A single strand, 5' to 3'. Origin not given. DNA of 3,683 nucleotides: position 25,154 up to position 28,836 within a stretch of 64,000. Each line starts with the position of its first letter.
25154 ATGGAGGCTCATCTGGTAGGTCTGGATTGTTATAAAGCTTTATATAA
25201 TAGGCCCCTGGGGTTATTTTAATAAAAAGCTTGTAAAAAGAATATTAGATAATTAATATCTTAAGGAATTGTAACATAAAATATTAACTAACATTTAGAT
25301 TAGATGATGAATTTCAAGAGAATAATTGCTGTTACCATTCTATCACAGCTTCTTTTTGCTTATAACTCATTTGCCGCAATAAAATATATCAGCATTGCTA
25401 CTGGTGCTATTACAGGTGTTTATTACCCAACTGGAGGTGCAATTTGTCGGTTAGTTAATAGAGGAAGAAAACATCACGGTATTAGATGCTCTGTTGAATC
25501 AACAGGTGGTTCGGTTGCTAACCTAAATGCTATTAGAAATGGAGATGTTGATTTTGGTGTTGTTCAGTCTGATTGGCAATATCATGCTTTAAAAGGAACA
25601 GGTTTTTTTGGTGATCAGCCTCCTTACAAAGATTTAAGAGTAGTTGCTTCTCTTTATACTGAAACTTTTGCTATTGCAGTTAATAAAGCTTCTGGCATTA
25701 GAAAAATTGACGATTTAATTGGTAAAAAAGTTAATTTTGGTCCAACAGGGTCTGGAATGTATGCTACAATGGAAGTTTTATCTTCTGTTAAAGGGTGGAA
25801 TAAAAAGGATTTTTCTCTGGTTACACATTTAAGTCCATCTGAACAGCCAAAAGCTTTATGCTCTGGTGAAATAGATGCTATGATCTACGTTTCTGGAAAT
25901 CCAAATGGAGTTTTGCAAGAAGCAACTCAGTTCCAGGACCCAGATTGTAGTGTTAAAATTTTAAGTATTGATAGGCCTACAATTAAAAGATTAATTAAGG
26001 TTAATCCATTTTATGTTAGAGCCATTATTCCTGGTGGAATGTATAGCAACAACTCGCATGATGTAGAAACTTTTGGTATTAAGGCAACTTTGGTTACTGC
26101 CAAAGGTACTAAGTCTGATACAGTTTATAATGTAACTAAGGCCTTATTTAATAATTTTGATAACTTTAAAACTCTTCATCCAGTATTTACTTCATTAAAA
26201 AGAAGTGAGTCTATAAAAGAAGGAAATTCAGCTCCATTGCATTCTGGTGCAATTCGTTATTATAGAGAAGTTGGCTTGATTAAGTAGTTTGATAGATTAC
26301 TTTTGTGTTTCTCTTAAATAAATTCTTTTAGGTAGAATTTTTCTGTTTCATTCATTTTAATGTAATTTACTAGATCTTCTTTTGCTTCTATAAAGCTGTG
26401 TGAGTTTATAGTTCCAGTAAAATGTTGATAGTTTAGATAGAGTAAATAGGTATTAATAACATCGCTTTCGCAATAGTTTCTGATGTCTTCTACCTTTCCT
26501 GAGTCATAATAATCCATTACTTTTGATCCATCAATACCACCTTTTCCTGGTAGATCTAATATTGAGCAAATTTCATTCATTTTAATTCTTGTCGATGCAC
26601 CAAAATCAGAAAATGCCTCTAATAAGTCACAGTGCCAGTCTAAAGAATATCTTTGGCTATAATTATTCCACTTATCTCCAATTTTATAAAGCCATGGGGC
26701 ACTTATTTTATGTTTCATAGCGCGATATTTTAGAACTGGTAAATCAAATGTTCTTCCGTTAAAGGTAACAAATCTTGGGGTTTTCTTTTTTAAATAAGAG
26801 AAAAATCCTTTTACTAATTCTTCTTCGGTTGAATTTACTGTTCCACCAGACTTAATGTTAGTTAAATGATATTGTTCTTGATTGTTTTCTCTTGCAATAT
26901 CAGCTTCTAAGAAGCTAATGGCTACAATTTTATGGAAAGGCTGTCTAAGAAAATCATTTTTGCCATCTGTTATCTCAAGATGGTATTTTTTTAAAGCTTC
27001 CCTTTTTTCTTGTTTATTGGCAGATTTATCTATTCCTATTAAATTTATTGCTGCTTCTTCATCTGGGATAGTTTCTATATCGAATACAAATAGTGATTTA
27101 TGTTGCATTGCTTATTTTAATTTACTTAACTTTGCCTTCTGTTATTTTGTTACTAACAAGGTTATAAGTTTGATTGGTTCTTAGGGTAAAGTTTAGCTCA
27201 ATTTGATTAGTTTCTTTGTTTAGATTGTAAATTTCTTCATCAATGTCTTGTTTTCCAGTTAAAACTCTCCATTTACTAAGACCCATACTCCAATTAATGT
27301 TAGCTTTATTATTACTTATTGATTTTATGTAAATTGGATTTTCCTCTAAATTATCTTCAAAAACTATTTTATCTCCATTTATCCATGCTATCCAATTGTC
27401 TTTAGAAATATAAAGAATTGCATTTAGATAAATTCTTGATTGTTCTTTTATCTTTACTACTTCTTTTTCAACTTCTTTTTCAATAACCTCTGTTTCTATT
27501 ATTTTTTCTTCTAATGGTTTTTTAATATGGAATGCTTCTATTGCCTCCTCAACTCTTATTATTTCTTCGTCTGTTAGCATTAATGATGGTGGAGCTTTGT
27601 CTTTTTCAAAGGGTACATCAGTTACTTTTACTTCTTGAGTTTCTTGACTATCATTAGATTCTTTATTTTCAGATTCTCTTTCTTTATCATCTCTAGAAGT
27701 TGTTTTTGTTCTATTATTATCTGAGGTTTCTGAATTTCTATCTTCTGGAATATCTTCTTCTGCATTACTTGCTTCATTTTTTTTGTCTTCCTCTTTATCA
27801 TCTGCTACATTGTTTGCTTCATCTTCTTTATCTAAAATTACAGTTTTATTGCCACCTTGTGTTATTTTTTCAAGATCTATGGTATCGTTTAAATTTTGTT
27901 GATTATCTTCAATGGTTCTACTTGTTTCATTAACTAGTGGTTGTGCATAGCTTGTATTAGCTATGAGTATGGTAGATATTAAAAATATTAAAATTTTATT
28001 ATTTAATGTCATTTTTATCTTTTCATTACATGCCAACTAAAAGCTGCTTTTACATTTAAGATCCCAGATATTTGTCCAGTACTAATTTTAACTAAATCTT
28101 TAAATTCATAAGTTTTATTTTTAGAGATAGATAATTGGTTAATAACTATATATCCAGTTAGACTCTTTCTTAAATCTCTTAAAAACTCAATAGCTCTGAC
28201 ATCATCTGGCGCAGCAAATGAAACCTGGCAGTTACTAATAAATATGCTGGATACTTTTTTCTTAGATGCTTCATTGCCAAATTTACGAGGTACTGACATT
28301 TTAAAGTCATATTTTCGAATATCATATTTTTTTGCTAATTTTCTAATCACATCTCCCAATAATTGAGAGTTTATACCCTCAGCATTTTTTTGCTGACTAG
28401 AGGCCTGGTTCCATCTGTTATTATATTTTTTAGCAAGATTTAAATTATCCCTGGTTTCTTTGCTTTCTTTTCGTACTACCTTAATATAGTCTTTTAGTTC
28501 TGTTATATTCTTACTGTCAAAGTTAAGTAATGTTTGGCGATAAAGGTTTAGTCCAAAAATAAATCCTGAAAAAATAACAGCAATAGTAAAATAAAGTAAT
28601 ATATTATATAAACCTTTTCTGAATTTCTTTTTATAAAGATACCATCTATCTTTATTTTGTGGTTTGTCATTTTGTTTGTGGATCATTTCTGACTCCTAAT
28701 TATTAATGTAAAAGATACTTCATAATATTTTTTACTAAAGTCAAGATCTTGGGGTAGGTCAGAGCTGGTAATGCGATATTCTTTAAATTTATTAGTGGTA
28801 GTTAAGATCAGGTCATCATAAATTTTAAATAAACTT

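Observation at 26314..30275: Coupled four-gene operon: MshI/PilMN-like, PilO-like and PilP-like envelope trio ending in a PolB-type 3'-5' exonuclease, with no secretin, ATPase or pilin nearby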

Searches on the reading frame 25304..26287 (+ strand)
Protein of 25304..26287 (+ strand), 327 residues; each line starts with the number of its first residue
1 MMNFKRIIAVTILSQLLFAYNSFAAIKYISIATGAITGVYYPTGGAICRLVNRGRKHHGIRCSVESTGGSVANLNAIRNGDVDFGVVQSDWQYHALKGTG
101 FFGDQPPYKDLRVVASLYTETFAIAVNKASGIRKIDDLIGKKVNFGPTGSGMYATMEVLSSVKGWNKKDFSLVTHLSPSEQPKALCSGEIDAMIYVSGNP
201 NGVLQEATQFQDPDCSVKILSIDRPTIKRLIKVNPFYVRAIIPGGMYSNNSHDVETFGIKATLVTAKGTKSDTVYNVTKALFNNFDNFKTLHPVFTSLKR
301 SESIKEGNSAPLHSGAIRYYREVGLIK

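Call 42: search_protein_families(library=pfam, proteins=[window:25304-26287:+], max_evalue=0.00001)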
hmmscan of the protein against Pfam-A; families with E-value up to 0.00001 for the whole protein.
window:25304-26287:+ (327 aa): 3 families
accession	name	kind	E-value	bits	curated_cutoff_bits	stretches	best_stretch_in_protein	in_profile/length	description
PF16868.10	NMT1_3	-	4.9e-82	276.2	27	1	31-324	1-289/289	NMT1-like family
PF09084.16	NMT1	-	6.6e-08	33.2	20.5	1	58-199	19-150/216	NMT1/THI5 like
PF12974.12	Phosphonate-bd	-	9.3e-07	28.9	27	0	119-199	84-166/242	ABC transporter, phosphonate, periplasmic substrate-binding protein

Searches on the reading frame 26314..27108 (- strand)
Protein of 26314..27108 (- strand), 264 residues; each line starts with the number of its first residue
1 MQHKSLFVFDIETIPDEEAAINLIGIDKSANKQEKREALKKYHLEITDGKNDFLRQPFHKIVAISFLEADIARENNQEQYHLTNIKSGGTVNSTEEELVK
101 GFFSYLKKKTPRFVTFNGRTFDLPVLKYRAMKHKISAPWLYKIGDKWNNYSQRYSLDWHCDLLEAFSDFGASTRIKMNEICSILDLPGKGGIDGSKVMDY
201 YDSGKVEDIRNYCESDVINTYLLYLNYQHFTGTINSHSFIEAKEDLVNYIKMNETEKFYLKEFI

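Call 3: search_protein_families(library=pfam, proteins=[window:26314-27108:-], max_evalue=1)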
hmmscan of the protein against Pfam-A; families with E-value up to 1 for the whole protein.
window:26314-27108:- (264 aa): 5 families
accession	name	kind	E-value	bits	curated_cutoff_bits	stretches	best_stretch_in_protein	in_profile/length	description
PF10108.15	DNA_pol_B_exo2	-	2.9e-70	236.7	24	1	51-263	1-209/213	Predicted 3'-5' exonuclease related to the exonuclease domain of PolB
PF13482.12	RNase_H_2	-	4.6e-10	40.1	22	1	92-224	40-161/165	RNase_H superfamily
PF03104.25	DNA_pol_B_exo1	-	7.6e-08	32.5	23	1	59-135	88-184/242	DNA polymerase family B, exonuclease domain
PF16473.11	Rv2179c-like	-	0.031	14.4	27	1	92-142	77-130/177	3'-5' exoribonuclease Rv2179c-like domain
PF12434.13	Malate_DH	-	0.28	11.5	21.5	1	31-45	13-27/32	Malate dehydrogenase enzyme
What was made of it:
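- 26314..27108 (-): PolB-exo-like 3'-5' exonuclease (264 aa, PF10108). It lies 13 nt downstream of C and is probably co-transcribed. It is judged a lineage-specific neighbour, not a component of the trio's machine. PF10108 E = 2.9e-70 (call 3).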

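Call 4: search_protein_families(library=ncbifam, proteins=[window:26314-27108:-], max_evalue=1)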
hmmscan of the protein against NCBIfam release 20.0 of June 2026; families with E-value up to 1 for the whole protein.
window:26314-27108:- (264 aa): 2 families
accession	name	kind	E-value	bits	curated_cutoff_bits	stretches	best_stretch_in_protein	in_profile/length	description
NF004415.0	PRK05761.1-1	equivalog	1.2e-05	23.4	1289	1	76-137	275-333/883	DNA-directed DNA polymerase I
NF004417.0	PRK05761.1-3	equivalog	0.00049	18.2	780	1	90-138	278-325/858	DNA-directed DNA polymerase I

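Call 85: find_related_loci(query=window:26314-27108:-, collection=metagenome_contigs, flank=6000)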
Query window:26314-27108:- (264 aa) in metagenome_contigs; peptide patterns used: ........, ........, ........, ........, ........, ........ (x = any residue, [..] = any of these).
600 stretches matched a pattern (row limit reached: there are more); 5 encode a relative of the query (tblastn E <= 1e-3); 5 distinct loci.
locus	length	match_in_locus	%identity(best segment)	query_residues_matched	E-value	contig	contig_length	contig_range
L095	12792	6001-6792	62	1-264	3e-118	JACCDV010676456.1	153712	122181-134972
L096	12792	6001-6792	61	1-264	2e-116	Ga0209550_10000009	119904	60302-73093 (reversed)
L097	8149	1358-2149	59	1-264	4e-108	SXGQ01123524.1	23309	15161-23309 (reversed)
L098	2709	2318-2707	61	1-130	8e-49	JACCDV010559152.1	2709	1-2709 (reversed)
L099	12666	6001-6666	25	4-225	2e-6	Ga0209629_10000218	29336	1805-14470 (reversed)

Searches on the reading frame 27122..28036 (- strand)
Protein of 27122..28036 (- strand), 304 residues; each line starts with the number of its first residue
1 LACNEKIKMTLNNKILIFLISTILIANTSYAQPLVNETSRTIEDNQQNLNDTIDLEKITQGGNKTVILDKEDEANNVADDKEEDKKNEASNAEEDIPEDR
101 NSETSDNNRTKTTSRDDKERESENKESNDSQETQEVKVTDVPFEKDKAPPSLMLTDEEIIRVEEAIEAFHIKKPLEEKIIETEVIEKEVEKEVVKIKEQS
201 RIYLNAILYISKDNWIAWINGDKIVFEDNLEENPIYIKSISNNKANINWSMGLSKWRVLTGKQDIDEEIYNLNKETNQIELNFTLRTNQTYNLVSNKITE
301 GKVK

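Call 3: search_protein_families(library=pfam, proteins=[window:27122-28036:-], max_evalue=1)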
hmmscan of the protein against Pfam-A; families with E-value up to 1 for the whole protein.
window:27122-28036:- (304 aa): 3 families
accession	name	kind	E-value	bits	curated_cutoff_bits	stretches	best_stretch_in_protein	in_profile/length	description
PF16294.10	RSB_motif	-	0.01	16.5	27.1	1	79-163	4-93/102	RNSP1-SAP18 binding (RSB) motif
PF12722.12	Hid1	-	0.013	14.2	22.5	1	13-260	551-788/812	High-temperature-induced dauer-formation protein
PF22251.1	PFF1_TM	-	0.38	10.7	32.3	1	18-132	108-221/300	Vacuolar membrane protease, transmembrane domain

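Call 4: search_protein_families(library=ncbifam, proteins=[window:27122-28036:-], max_evalue=1)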
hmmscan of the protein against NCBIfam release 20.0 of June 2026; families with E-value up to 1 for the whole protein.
window:27122-28036:- (304 aa): 2 families
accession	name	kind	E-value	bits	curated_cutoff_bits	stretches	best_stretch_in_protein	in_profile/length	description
NF005561.0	PRK07234.1-1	equivalog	0.033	12.9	718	1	18-212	420-539/569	putative monovalent cation/H+ antiporter subunit D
TIGR04275.1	beta_prop_Msarc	repeat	0.062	13.1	85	1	219-237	16-35/40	beta-propeller repeat protein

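Call 31: search_solved_structures(query=A3, max_evalue=10, show_alignments=0)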
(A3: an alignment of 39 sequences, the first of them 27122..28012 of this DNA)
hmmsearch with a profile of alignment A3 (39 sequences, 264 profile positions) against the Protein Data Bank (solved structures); distinct sequences matched with E-value up to 10: 0.

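Call 32: search_protein_families(library=pfam, alignment_id=A3, max_evalue=1)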
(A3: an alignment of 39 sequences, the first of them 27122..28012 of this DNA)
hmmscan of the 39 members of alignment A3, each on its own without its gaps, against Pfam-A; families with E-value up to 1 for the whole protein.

A. member 1, window:27122-28012:- (296 aa): 3 families
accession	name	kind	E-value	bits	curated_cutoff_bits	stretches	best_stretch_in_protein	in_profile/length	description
PF16294.10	RSB_motif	-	0.0098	16.6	27.1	1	71-155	4-93/102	RNSP1-SAP18 binding (RSB) motif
PF12722.12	Hid1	-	0.011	14.4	22.5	1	25-252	571-788/812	High-temperature-induced dauer-formation protein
PF22251.1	PFF1_TM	-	0.49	10.3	32.3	1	19-124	117-221/300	Vacuolar membrane protease, transmembrane domain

B. families by the number of members that match (of 39 scanned): 30 families (the first 25 are shown)
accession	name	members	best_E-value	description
PF20424.3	PilZN3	13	0.00038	PilZN3 domain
PF09402.16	MSC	2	0.0017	Man1-Src1p-C-terminal domain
PF11392.14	AllH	2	0.14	Oxamate carbamoyltransferase subunit AllH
PF16294.10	RSB_motif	1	0.0098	RNSP1-SAP18 binding (RSB) motif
PF12722.12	Hid1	1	0.011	High-temperature-induced dauer-formation protein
PF07106.19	TBPIP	1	0.013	TBPIP/Hop2 winged helix domain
PF25185.1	Tad3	1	0.017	Type I Thoeris inhibitor Tad3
PF11921.14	DUF3439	1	0.033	Domain of unknown function (DUF3439)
PF24505.1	Ig_TMEM131homol_6th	1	0.054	TMEM131 homolog sixth Ig-like domain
PF10134.15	RPA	1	0.059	Replication initiator protein A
PF12653.12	DUF3785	1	0.068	Protein of unknown function (DUF3785)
PF07611.17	DUF1574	1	0.069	Protein of unknown function (DUF1574)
PF22458.1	RsmF-B_ferredox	1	0.069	Methyltr_RsmF/B-like, ferredoxin-like domain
PF03286.19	Pox_Ag35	1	0.09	Pox virus Ag35 surface protein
PF02950.22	Conotoxin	1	0.09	Conotoxin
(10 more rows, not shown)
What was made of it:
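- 13 of 39 C homologues give a weak hit to PilZN3 instead (call 32).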

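Call 34: find_homologous_proteins(query=window:27122-28012:-, max_evalue=0.001)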
Query window:27122-28012:- (296 aa): 9 proteins with E <= 0.001 among 1348 candidates.
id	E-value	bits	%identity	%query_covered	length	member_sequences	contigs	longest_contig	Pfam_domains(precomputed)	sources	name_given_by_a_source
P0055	1.3e-178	610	100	100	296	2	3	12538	-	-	-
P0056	5.5e-58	215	62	59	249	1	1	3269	-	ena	-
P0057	1.8e-55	207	44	99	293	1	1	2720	-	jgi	jgi:hypothetical protein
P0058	1.6e-54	204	43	96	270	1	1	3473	-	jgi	jgi:hypothetical protein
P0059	1.1e-48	184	54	59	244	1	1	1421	-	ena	-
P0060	1.7e-48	184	58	54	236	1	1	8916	-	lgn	-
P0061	2.6e-45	173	53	54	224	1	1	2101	-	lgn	-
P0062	1.2e-43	168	53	54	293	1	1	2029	-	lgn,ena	-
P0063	1.5e-41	161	49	54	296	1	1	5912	-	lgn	-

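Call 35: find_homologous_proteins(query=A3, max_evalue=0.001)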
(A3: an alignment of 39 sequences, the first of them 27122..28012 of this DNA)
Query A3 (39 sequences) (296 aa, profile of the alignment): 9 proteins with E <= 0.001 among 8000 candidates.
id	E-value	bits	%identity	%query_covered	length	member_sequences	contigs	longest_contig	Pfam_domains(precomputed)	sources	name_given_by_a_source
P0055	2.5e-53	199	100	100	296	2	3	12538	-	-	-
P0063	3.5e-52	196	49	54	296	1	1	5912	-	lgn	-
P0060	2.4e-50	190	58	54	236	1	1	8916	-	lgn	-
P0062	5.9e-50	188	53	54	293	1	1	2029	-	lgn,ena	-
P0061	1.8e-48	183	53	54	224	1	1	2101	-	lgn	-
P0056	2.0e-48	183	62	59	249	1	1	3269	-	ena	-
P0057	4.3e-44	169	44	99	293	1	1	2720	-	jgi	jgi:hypothetical protein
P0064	7.8e-41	158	28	45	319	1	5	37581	-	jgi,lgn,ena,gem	-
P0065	1.9e-34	137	28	45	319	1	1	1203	-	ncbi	ncbi:MAG: hypothetical protein WCL30_06490 [Pseudomonadota bacterium]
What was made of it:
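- Tried and rejected: The acidic linker probably swamped the word index (calls 34, 35).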

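Call 44: predict_structure(alignment_id=A4)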
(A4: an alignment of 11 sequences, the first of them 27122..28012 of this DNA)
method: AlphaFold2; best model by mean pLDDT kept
length: 296 residues; sequences in the alignment: 11
mean_pLDDT: 56.6   pTM: 0.31
mean pLDDT of the five models: 56.6, 55.6, 54.6, 52.8, 52.3
residues with pLDDT >= 90: 0; 70-90: 79; 50-70: 88; < 50: 129
segments of 3 or more residues with pLDDT < 50: 45-88, 90-105, 107-136, 171-181, 183-186, 188-192, 282-296
pLDDT, mean of each block of 10 residues (from residue 1): 54 54 54 62 50 41 39 38 43 42 44 45 40 48 61 74 66 43 45 55 67 73 81 76 84 79 85 73 40 30
secondary structure, 60 per line:
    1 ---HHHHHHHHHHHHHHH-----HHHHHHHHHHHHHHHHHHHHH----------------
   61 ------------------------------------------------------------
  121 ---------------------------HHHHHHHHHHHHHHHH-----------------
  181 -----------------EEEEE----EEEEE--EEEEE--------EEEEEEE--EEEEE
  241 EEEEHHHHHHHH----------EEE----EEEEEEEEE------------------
elements in order: H4-18 H24-44 H148-163 E198-202 E207-211 E214-218 E227-233 E236-244 H245-252 E263-265 E270-278
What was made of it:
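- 27122..28012 (-): Protein C (296 aa). It has a signal peptide (SYA|Q, no lipobox Cys), an acidic disordered linker, a short conserved helix (S-I/L-M-F/L-x-x-E-E), and a seven-strand beta domain at aa ~195-280. Its position is that of PilP/GspC-HR/MshK. In the AF2 model the beta domain has pLDDT 67-85 and the rest is disordered (call 44).
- On Type IVa pilus PilM/PilN/PilO/PilP: The beta domain was modelled at pLDDT 67-85 (call 44).
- Tried and rejected: C was therefore modelled from 11 sequences, with low overall confidence (call 44), and B was not modelled.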

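Call 47: fold_search(model_id=the predicted structure, library=pdb)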
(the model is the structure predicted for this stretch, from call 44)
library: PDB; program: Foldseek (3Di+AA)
matches with E <= 10: 331; with E <= 0.001: 0
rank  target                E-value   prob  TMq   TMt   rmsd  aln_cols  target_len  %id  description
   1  2ivw_MODEL_1_A        4.5e-01  0.35  0.15  0.31  10.9       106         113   10  The solution structure of a domain from the Neisseria meningitidis PilP pilot protein. (released 2007-02-13)
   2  4av2_M                5.0e-01  0.44  0.15  0.40   5.5        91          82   12  Single particle electron microscopy of PilQ dodecameric complexes from Neisseria meningitidis. (released 2012-10-17)
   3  3w1z_D                5.3e-01  0.30  0.13  0.29   9.1        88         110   10  Heat shock protein 16.0 from Schizosaccharomyces pombe (released 2013-03-13)
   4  5ds2_A                7.6e-01  0.18  0.12  0.30  10.1        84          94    6  Core domain of the class I small heat-shock protein HSP 18.1 from Pisum sativum (released 2016-09-28)
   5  5ds1_C                9.1e-01  0.14  0.13  0.30   9.9        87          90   10  Core domain of the class II small heat-shock protein HSP 17.7 from Pisum sativum (released 2016-09-28)
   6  3fa7_A                1.0e+00  0.10  0.13  0.24  13.2       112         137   12  Crystal structure of the apo R132K:R111L:L121E:R59E mutant of cellular retinoic acid-binding protein II at 1.90 angstr (released 2009-10-27)
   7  2frs_B                1.1e+00  0.30  0.12  0.23   4.3        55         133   16  Crystal structure of the f15w mutant of apo-cellular retinoic acid binding protein type ii at 1.51 angstroms resolutio (released 2006-09-19)
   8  7oxx_B                1.2e+00  0.16  0.11  0.21   4.9        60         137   15  CrabP2 mutant R30AK31A (released 2022-07-13)
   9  6mop                  1.2e+00  0.09  0.12  0.22  12.0       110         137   12  Crystal Structure of the All-trans Retinal-Bound R111K:Y134F:T54V:R132Q:P39Y:R59Y:L121E Mutant of Human Cellular Retinoi (released 2019-01-09)
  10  3i17_A                1.3e+00  0.18  0.12  0.22   5.4        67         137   15  Crystal structure of the apo R132K:L121E mutant of cellular retinoic acid-binding protein II at 1.68 angstrom resoluti (released 2009-07-28)
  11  6mov                  1.3e+00  0.15  0.11  0.21   4.7        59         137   15  Crystal Structure of the All-trans Retinal bound R111K:Y134F:T54V:R132Q:P39Y:R59Y:L121Q Human Cellular Retinoic Acid Bin (released 2019-01-09)
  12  6mox                  1.3e+00  0.15  0.11  0.21   4.7        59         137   15  Crystal Structure of the All-trans Retinal-Bound R111K:Y134F:T54V:R132Q:P39Q:R59Y:L121E Human Cellular Retinoic Acid Bin (released 2019-01-09)
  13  6nny                  1.4e+00  0.23  0.12  0.23   4.1        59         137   15  Crystal Structure of the All-Trans Retinal-Bound R111K:Y134F:T54V:R132Q:P39E:R59Y:L121E Mutant of Human Cellular Retinoi (released 2019-01-30)
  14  7oxx_C                1.4e+00  0.14  0.11  0.21   4.9        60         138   15  CrabP2 mutant R30AK31A (released 2022-07-13)
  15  8rjf_A                1.4e+00  0.06  0.09  0.07  13.1       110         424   10  TadA/CpaF with ADP (released 2024-08-14)
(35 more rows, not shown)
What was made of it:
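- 27122..28012 (-): The two top Foldseek matches are N. meningitidis PilP (2ivw, 4av2_M), but with E about 0.5 (call 47).
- On Type IVa pilus PilM/PilN/PilO/PilP: PilP chains 2ivw and 4av2_M rank first and second, but with E = 0.45-0.50 (call 47).
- The match of C's domain to PilP has E about 0.5 and a TM-score of at most 0.40 (call 47).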

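Call 53: find_encoding_contigs(protein=P0060, flank=10000, max_places=2)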
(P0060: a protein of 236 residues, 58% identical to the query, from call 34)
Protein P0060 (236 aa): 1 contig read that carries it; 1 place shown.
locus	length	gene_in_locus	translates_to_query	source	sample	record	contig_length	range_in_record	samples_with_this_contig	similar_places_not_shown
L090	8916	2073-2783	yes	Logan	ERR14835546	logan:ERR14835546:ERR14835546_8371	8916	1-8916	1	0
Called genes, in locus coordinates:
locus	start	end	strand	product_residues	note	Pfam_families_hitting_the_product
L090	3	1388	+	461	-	?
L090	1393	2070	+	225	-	-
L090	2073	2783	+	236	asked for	-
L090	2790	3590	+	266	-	PF03104:DNA_pol_B_exo1 (weak), PF10108:DNA_pol_B_exo2, PF13482:RNase_H_2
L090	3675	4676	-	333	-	PF16868:NMT1_3, PF09084:NMT1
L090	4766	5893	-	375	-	PF00226:DnaJ, PF01556:DnaJ_C, PF00684:DnaJ_CXXCXGXG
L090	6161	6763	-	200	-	PF00578:AhpC-TSA, PF08534:Redoxin, PF10417:1-cysPrx_C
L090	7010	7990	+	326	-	PF00579:tRNA-synt_1b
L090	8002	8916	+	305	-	?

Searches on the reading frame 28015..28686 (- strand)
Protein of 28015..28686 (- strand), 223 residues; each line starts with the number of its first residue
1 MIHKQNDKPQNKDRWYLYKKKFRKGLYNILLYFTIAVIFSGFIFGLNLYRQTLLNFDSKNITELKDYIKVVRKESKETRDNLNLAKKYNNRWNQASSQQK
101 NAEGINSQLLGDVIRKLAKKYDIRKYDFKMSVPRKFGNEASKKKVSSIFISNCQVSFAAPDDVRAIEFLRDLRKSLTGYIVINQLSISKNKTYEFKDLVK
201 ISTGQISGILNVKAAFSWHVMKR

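Call 3: search_protein_families(library=pfam, proteins=[window:28015-28686:-], max_evalue=1)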
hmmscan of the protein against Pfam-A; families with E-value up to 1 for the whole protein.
window:28015-28686:- (223 aa): 2 families
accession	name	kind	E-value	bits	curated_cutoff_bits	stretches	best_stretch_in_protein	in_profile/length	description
PF09174.15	Maf1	-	0.021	15.4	28.9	1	48-152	7-106/174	Maf1 regulator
PF06441.18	EHN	-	0.023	15.4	22.8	1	68-136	6-70/107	Epoxide hydrolase N terminus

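Call 4: search_protein_families(library=ncbifam, proteins=[window:28015-28686:-], max_evalue=1)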
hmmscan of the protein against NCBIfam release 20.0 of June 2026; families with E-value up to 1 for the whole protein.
window:28015-28686:- (223 aa): 1 family
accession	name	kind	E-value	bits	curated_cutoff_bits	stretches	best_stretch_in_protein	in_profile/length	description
NF045982.1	Mbov0283_fam_LP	subfamily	0.0067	16.9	65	1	62-152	9-96/117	Mbov_0283/Mbov_0339 family surface lipoprotein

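Call 30: search_solved_structures(query=A2, max_evalue=10, show_alignments=0)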
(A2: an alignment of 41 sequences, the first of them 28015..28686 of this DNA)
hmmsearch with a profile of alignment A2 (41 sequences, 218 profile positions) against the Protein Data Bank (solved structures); distinct sequences matched with E-value up to 10: 26.
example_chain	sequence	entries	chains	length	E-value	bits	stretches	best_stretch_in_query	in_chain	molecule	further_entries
5j45_A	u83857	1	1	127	0.012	18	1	28-104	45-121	GH13992p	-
2yo2_A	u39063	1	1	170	0.067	15.6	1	29-73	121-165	GENERAL CONTROL PROTEIN GCN4, PUTATIVE INNER MEMBRANE PROTEIN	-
6b87_A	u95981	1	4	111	0.099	15.1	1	3-40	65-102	TMHC2_E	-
2yny_A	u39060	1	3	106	0.11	14.9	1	36-68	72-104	GENERAL CONTROL PROTEIN GCN4, PUTATIVE INNER MEMBRANE PROTEIN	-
3wp8_A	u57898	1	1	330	0.13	14.6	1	35-73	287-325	Trimeric autotransporter adhesin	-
9uzo_E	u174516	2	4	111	0.25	13.7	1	14-67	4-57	Entry-fusion complex protein OPG086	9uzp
4c46_A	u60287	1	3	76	0.33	13.3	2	32-68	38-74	GENERAL CONTROL PROTEIN GCN4, GENERAL CONTROL PROTEIN GCN4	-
2x5f_A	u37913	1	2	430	0.38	13.1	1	36-105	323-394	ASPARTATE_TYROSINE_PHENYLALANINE PYRIDOXAL-5' PHOSPHATE-DEPENDENT AMINOTRANSFERASE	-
3wpr_A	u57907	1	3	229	0.51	12.7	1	34-73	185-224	Trimeric autotransporter adhesin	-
6m6z_A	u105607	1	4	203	0.58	12.5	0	5-56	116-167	TMH4C4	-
3zmf_A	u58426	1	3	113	0.62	12.4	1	28-68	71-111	GENERAL CONTROL PROTEIN GCN4, PUTATIVE INNER MEMBRANE PROTEIN, GENERAL CONTROL PROTEIN GCN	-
7o9v_A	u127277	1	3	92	0.98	11.8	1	32-68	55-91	General control transcription factor GCN4,hypothetical protein OMM_04225 residues 244-274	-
6wxb_A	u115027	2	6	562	1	11.8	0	35-71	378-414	Hemagglutinin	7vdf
7oaa_A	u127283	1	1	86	1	11.7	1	32-68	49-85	General control transcription factor GCN4,conserved hypothetical protein residues 311-335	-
2wpr_A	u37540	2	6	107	1.2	11.5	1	36-73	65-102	TRIMERIC AUTOTRANSPORTER ADHESIN FRAGMENT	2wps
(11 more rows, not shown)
